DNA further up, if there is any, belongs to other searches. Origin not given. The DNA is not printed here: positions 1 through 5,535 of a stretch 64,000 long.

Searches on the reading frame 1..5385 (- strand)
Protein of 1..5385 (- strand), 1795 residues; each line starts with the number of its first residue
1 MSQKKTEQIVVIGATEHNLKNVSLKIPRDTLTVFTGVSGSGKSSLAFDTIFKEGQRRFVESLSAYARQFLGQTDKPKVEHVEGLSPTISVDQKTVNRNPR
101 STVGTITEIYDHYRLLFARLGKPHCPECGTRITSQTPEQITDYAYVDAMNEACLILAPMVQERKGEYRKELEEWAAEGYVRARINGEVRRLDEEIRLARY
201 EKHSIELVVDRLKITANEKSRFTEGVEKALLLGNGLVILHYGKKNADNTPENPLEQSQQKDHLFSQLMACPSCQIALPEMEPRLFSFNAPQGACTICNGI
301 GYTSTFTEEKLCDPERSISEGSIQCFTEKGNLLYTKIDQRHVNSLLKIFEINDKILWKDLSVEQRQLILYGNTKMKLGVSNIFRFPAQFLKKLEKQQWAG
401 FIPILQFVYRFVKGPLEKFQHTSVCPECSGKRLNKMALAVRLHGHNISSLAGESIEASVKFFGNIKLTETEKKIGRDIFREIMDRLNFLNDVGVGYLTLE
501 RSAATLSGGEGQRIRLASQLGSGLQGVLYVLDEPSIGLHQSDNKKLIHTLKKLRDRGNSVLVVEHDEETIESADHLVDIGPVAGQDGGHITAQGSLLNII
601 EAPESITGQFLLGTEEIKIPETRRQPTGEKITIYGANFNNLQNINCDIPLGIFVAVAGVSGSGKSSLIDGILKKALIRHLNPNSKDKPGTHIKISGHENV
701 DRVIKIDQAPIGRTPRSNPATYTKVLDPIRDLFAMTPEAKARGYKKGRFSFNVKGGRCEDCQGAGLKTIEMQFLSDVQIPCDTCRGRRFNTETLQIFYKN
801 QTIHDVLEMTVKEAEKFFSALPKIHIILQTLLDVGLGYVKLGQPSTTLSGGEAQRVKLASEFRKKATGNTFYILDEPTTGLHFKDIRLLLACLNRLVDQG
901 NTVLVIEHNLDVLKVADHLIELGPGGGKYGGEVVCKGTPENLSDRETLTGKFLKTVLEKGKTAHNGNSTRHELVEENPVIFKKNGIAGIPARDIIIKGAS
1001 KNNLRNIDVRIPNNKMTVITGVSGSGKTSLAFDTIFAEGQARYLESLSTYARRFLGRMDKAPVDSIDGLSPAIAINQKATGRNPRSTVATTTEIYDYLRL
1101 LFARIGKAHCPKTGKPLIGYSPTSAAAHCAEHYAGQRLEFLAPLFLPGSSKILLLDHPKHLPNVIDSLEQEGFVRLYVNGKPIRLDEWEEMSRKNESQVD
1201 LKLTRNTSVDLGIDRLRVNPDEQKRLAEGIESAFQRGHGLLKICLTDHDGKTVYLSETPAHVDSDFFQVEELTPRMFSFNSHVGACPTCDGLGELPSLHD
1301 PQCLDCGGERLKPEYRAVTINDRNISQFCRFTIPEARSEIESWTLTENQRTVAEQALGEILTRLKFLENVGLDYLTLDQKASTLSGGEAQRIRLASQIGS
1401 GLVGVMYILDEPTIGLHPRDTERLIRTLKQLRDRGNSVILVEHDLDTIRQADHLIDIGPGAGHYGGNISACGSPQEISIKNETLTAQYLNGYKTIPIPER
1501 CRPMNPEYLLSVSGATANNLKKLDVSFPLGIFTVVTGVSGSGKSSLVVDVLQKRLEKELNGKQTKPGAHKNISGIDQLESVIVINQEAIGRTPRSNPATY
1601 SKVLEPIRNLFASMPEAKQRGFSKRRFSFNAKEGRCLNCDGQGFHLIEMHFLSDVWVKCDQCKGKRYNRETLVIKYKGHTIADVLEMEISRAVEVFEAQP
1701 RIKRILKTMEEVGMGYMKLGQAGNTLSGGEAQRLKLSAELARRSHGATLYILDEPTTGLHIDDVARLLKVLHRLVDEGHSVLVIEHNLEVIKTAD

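Call 94: search_solved_structures(query=window:1-5385:-, max_evalue=1e-20)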
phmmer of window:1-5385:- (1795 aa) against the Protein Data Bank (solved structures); distinct sequences matched with E-value up to 1e-20: 11.
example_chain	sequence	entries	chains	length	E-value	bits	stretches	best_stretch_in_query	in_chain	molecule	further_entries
2r6f_A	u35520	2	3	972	0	1015.7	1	7-962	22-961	Excinuclease ABC subunit A | Excinuclease ABC, A subunit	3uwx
9gxk_A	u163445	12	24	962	0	1015.5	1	3-957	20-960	UvrABC system protein A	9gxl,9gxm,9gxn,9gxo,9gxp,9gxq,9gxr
9gxw_A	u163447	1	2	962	0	1013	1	3-957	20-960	UvrABC system protein A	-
9gxu_A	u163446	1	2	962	0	1013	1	3-957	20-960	UvrABC system protein A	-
3pih_A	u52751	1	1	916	2.3e-298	996.4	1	8-957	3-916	UvrABC system protein A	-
3zqj_A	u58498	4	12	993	9.1e-298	994.4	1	6-972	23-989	UVRABC SYSTEM PROTEIN A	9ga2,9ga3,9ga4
9ga5_A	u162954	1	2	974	6.9e-296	988.2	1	6-956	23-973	UvrABC system protein A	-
3ux8_A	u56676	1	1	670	8.3e-250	835.4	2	444-962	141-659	Excinuclease ABC, A subunit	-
6n9l_A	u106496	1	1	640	1.8e-244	817.7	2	441-957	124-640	UvrABC system protein A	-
2vf7_A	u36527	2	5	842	2.5e-181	608.4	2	285-956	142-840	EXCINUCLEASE ABC, SUBUNIT A. | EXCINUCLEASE ABC SUBUNIT A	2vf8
7sh1_A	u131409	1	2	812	1.7e-143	483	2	286-954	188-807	Excinuclease ABC subunit UvrA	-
